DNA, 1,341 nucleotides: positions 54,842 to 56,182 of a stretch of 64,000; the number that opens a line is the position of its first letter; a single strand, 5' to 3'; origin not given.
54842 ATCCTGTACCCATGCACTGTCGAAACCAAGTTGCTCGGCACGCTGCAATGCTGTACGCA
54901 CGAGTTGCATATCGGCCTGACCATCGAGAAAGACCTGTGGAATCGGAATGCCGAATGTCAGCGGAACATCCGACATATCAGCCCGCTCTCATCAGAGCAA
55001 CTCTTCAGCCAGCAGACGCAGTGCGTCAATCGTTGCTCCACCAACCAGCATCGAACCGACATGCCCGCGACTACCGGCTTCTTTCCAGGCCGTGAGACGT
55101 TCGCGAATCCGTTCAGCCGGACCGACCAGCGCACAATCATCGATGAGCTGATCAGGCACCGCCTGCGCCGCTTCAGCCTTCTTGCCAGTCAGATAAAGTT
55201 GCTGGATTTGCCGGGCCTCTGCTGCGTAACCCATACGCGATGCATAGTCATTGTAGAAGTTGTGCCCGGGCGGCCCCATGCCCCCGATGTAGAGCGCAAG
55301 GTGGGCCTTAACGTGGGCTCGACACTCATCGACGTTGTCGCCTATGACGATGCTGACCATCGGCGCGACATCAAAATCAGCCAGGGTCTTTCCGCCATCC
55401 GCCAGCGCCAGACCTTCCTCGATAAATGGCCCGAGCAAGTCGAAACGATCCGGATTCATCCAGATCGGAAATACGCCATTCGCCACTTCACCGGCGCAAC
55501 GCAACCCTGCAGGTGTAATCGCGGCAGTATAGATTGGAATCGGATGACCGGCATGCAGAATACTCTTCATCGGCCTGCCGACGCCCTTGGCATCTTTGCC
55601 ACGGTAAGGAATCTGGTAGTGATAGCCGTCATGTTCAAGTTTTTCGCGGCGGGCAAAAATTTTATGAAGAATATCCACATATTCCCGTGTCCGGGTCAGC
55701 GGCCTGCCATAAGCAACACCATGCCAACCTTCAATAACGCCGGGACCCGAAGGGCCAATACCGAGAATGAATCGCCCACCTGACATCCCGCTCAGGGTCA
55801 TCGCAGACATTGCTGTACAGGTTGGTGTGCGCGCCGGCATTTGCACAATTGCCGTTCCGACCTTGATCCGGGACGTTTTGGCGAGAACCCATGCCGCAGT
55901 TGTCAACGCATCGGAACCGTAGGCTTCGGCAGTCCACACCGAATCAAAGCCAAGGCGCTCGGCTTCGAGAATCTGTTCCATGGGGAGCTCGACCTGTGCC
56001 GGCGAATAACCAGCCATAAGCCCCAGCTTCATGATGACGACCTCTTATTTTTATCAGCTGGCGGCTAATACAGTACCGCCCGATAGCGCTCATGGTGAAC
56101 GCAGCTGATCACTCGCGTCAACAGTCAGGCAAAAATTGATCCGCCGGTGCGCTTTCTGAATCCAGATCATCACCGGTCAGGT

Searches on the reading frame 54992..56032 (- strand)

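Call 53: search_protein_families(library=pfam, proteins=[window:54992-56032:-], max_evalue=0.00001)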
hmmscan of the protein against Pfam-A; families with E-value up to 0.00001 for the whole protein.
window:54992-56032:- (346 aa): 1 family
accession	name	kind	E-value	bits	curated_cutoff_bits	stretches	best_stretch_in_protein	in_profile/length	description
PF00296.26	Bac_luciferase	-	8.5e-73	245.9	27.9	1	18-321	26-312/314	Luciferase-like monooxygenase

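Call 54: search_protein_families(library=ncbifam, proteins=[window:54992-56032:-], max_evalue=1e-8)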
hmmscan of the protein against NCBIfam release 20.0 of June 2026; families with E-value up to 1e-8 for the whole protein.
window:54992-56032:- (346 aa): 14 families
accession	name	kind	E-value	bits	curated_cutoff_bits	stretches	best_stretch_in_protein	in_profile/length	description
TIGR03559.1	F420_Rv3520c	subfamily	7.3e-111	370.3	335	1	2-320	1-318/325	LLM class F420-dependent oxidoreductase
TIGR04024.1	F420_NP1902A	hypoth_equivalog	1.8e-57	194.6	345.4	1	19-318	19-301/330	TIGR04024 family LLM class F420-dependent oxidoreductase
TIGR03564.1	F420_MSMEG_4879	subfamily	5.3e-39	134.4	234.25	1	19-248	3-218/265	TIGR03564 family F420-dependent LLM class oxidoreductase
TIGR03555.1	F420_mer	equivalog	7.5e-32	111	348.7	1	23-345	20-323/325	5,10-methylenetetrahydromethanopterin reductase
TIGR03841.1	F420_Rv3093c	subfamily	1.5e-31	109.9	213.65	1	19-321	14-289/298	LLM class F420-dependent oxidoreductase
NF002619.0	PRK02271.1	equivalog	2.6e-31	109.1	276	1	21-344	20-323/329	5,10-methylenetetrahydromethanopterin reductase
TIGR03617.1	F420_MSMEG_2256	subfamily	1.1e-28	100.2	278.15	1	23-315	3-287/318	TIGR03617 family F420-dependent LLM class oxidoreductase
TIGR03620.1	F420_MSMEG_4141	subfamily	2.3e-23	83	219.8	1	13-125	16-122/280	TIGR03620 family F420-dependent LLM class oxidoreductase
TIGR03857.1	F420_MSMEG_2249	hypoth_equivalog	4.3e-21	75.5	218.4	1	14-321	13-316/329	TIGR03857 family LLM class F420-dependent oxidoreductase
TIGR03842.1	F420_CPS_4043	hypoth_equivalog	2.4e-14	53.2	295.45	1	18-321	16-302/329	TIGR03842 family LLM class F420-dependent oxidoreductase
TIGR03619.1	F420_Rv2161c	subfamily_domain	5e-14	52.5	166.9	1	40-197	44-191/247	TIGR03619 family F420-dependent LLM class oxidoreductase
TIGR03560.1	F420_Rv1855c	subfamily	1e-13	51.6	231.4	1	38-162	48-174/227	TIGR03560 family F420-dependent LLM class oxidoreductase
TIGR04027.1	LLM_KPN_01858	hypoth_equivalog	3.1e-11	42.8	412.9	1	14-97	19-109/326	putative FMN-dependent luciferase-like monooxygenase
TIGR03571.1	lucif_BA3436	subfamily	2.2e-09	37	303.9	1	38-96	67-122/304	TIGR03571 family LLM class oxidoreductase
